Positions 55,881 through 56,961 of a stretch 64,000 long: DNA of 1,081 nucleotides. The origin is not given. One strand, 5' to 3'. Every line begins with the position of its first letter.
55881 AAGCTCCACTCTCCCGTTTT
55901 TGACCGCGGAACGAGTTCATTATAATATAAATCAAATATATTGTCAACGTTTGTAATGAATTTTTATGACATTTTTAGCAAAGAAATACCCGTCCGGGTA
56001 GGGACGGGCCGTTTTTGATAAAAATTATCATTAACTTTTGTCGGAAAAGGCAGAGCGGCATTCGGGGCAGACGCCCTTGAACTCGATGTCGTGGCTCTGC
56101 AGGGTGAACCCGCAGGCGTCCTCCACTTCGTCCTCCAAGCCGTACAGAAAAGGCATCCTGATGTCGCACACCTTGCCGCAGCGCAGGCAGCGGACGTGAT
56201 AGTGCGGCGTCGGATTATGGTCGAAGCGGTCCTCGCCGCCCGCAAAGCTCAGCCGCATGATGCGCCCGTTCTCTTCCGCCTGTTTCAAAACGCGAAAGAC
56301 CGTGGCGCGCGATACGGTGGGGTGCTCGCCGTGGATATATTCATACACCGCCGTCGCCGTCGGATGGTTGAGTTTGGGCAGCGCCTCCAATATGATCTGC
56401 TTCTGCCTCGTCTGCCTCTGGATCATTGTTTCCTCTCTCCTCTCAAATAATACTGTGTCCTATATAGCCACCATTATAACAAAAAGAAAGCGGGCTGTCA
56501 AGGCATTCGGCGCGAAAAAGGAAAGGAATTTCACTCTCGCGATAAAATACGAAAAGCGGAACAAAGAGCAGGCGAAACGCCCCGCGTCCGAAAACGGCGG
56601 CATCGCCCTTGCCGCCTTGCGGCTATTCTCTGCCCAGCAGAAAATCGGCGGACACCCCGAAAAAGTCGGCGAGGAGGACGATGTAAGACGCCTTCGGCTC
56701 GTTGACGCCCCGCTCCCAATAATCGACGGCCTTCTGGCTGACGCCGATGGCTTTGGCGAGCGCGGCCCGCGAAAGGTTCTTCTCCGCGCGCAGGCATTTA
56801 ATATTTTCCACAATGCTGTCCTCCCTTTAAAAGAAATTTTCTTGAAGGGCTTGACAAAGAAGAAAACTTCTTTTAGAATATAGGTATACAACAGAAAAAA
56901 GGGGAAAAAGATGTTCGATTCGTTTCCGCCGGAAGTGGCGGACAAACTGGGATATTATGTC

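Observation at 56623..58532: XRE-controlled GIY-YIG nuclease-like gene plus zinc-ribbon/coiled-coil tail-anchored membrane protein: candidate uncharacterised defence or abortive-infection module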

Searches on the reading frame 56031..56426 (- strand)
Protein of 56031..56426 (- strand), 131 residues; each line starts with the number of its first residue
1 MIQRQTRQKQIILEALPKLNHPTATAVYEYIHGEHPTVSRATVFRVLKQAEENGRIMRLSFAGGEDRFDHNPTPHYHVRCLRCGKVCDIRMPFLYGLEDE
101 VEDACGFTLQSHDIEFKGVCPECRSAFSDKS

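Call 3: search_protein_families(library=pfam, proteins=[window:56031-56426:-], max_evalue=1)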
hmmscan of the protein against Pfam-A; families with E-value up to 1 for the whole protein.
window:56031-56426:- (131 aa): 5 families
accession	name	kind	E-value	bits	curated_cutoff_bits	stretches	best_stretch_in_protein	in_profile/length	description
PF01475.25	FUR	-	1.7e-23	83.5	23.1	1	4-116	5-120/121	Ferric uptake regulator family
PF22798.2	DUF5817_CT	-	0.018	15.3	29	1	10-55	1-44/54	DUF5817, C-terminal domain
PF07106.19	TBPIP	-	0.024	15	22.8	1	9-57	3-49/62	TBPIP/Hop2 winged helix domain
PF12773.13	DZR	-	0.059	14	27.3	0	104-128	17-35/45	Double zinc ribbon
PF05876.18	GpA_ATPase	-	0.081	13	25.6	1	74-130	191-236/247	Phage terminase large subunit gpA, ATPase domain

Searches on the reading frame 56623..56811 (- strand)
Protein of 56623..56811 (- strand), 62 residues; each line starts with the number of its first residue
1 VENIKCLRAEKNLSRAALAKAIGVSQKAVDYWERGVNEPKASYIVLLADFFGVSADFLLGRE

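Call 3: search_protein_families(library=pfam, proteins=[window:56623-56811:-], max_evalue=1)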
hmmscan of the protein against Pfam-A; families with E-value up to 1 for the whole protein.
window:56623-56811:- (62 aa): 16 families
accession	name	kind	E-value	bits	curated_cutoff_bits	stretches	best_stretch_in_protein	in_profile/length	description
PF01381.28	HTH_3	-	4.5e-14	52.7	23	1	7-58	4-55/55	Helix-turn-helix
PF13560.12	HTH_31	-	1.2e-08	35.5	27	1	7-56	9-59/64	Helix-turn-helix domain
PF12844.13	HTH_19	-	4.8e-06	26.8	30.2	1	2-59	2-59/64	Helix-turn-helix domain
PF14549.12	P22_Cro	-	0.00025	21.2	30.2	1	15-44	12-41/60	DNA-binding transcriptional regulator Cro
PF15943.11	YdaS_toxin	-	0.00093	19.4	30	1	14-44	10-40/65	Bacterial toxin YdaS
PF13443.12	HTH_26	-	0.0011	19.6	22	1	3-54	1-53/63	Cro/C1-type HTH DNA-binding domain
PF00376.29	MerR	-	0.009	16.3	28.2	1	18-34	5-21/38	MerR family regulatory protein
PF13518.12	HTH_28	-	0.018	15.5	25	1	9-38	9-38/52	Helix-turn-helix domain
PF08279.18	HTH_11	-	0.04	14.2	25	1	4-29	6-32/55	HTH domain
PF13412.12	HTH_24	-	0.06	13.4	21.9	1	4-29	9-34/48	Winged helix-turn-helix DNA-binding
PF08281.18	Sigma70_r4_2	-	0.11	12.6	25.7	0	7-32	21-46/54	Sigma-70, region 4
PF04967.18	HTH_10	-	0.12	12.6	23.1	0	12-31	23-42/53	HTH DNA binding domain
PF13411.12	MerR_1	-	0.14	12.7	21.6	1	17-34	5-22/69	MerR HTH family regulatory protein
PF15731.11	MqsA_antitoxin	-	0.17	12.4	30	1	3-47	73-117/131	Antitoxin component of bacterial toxin-antitoxin system, MqsA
PF13404.12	HTH_AsnC-type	-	0.18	12.1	27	1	5-29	10-34/42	AsnC-type helix-turn-helix domain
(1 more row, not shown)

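Call 4: search_protein_families(library=padloc, proteins=[window:56623-56811:-], max_evalue=1)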
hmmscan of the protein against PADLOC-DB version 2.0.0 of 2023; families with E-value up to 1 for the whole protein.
window:56623-56811:- (62 aa): 17 families
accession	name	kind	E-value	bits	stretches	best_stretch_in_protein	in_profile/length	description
PDLC03945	RmrA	-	2.9e-08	31.3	1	2-59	5-62/394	-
PDLC03951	RmrA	-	2.9e-08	31.1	1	3-59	12-68/400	-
PDLC03954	RmrA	-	9.4e-08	29.4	1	2-60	13-71/380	-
PDLC03949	RmrA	-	1.2e-07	28.9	1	3-61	6-64/363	-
PDLC02926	HTH_VI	-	4.7e-07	28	1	2-58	4-60/92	-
PDLC03952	RmrA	-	2.7e-06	24.5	1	7-57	30-80/395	-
PDLC03956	RmrA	-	2.8e-06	24.7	1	8-59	18-69/399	-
PDLC03955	RmrA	-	0.00013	19.3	1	8-58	29-79/371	-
PDLC03947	RmrA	-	0.00025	18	1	2-57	14-69/383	-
PDLC04142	capH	-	0.00031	19.7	1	2-61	9-68/103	capH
PDLC03948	RmrA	-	0.00059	16.8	1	9-59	18-68/397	-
PDLC03944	RmrA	-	0.00071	16.7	1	4-59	11-66/384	-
PDLC04775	PDC-M69A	-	0.0016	16.9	1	2-60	10-68/113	-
PDLC04133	mad1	-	0.0027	15.9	1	11-34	4-27/60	mads_1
PDLC03946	RmrA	-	0.0035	14.1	1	4-59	7-62/357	-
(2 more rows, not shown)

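Call 5: search_protein_families(library=ncbifam, proteins=[window:56623-56811:-], max_evalue=1)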
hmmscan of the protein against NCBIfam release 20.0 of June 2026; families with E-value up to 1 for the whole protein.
window:56623-56811:- (62 aa): 21 families
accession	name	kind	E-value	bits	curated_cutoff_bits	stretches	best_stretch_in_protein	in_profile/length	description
NF041951.1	phage_RstR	subfamily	3.9e-13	49.6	80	1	2-62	5-65/108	RstR family transcriptional repressor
NF052239.1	antitox_spr1629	equivalog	4.8e-08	32.5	335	1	2-59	5-62/377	spr1629 family repressor/antitoxin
NF007257.0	PRK09706.1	subfamily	2.1e-06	27.6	101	1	4-59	10-65/135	transcriptional repressor DicA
TIGR03830.1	CxxCG_CxxCG_HTH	subfamily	1.4e-05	24.9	61.8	1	3-47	69-113/127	type II TA system antitoxin MqsA family protein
NF047542.1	telomere_Tap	equivalog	2.2e-05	23.4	600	1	5-42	23-60/695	telomere-associated protein Tap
NF038139.1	Reg_Aceta_RamB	equivalog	7.1e-05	21.6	700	1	4-58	7-61/465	acetate metabolism transcriptional regulator RamB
NF041575.1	antitoxPezA_Strep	equivalog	0.00014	21.9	290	1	2-56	4-58/158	type II toxin-antitoxin system antitoxin PezA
NF003162.0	PRK04140.1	equivalog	0.00019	20.6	263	1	3-53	130-180/317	transcriptional regulator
TIGR03070.1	couple_hipB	subfamily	0.00046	20.1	71.65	1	4-52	7-55/58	type II toxin-antitoxin system Y4mF family antitoxin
NF041265.1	NadS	equivalog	0.0005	20.3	60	1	2-41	33-72/94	NadS family protein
TIGR00270.2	TIGR00270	equivalog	0.0025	17.7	110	1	2-51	78-127/159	multiprotein bridging factor aMBF1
NF040522.1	VC1465_fam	subfamily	0.0036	17.4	70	1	5-38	2-35/111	VC1465 family Xer recombination activation factor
NF007271.0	PRK09726.1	equivalog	0.0055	16.7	79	1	3-38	16-48/88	type II toxin-antitoxin system antitoxin HipB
NF006015.0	PRK08154.1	subfamily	0.0069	15.6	204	1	2-53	33-84/314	anaerobic benzoate catabolism transcriptional regulator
NF058600.1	TransRegSco1979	equivalog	0.018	14.1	350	1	3-55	12-64/280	Sco1979 family transcriptional regulator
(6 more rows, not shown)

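Call 6: search_protein_families(library=phrogs, proteins=[window:56623-56811:-], max_evalue=1)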
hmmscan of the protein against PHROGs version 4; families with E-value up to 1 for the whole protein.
window:56623-56811:- (62 aa): 54 families (the best 25 are shown)
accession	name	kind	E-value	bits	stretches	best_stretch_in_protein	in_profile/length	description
phrog_8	-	transcription regulation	3.7e-17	63.8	1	2-62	79-139/346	transcriptional regulator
phrog_4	-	transcription regulation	2e-12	47.8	1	2-61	139-194/400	transcriptional repressor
phrog_3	-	transcription regulation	6.6e-11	43.6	1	1-60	90-147/430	transcriptional repressor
phrog_2967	-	transcription regulation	1.1e-10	42.5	1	2-60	13-71/225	transcriptional regulator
phrog_2439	-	transcription regulation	2.5e-10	40.8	1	2-60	10-68/367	transcriptional regulator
phrog_2104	-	unknown function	7.9e-09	36.7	1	2-48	42-88/103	-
phrog_1373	-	transcription regulation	6.3e-08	33.8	1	2-61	66-125/166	transcriptional regulator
phrog_1994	-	DNA, RNA and nucleotide metabolism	2.7e-07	31.7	1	1-60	1-60/170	DNA binding protein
phrog_4836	-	transcription regulation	1e-06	29.5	1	2-59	78-135/194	CII-like regulator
phrog_2328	-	transcription regulation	5.1e-06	27.3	1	5-59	21-75/128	transcriptional repressor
phrog_3037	-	transcription regulation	9.6e-06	26.5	1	3-59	21-75/189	transcriptional repressor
phrog_7241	-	transcription regulation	1.1e-05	26.5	1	4-58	66-120/122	transcriptional regulator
phrog_5823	-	transcription regulation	2.6e-05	24.6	1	2-61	9-69/404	transcriptional regulator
phrog_38149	-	unknown function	6.8e-05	23.9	1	2-41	11-50/190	-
phrog_5119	-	unknown function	8.9e-05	23.3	1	2-46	56-100/152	-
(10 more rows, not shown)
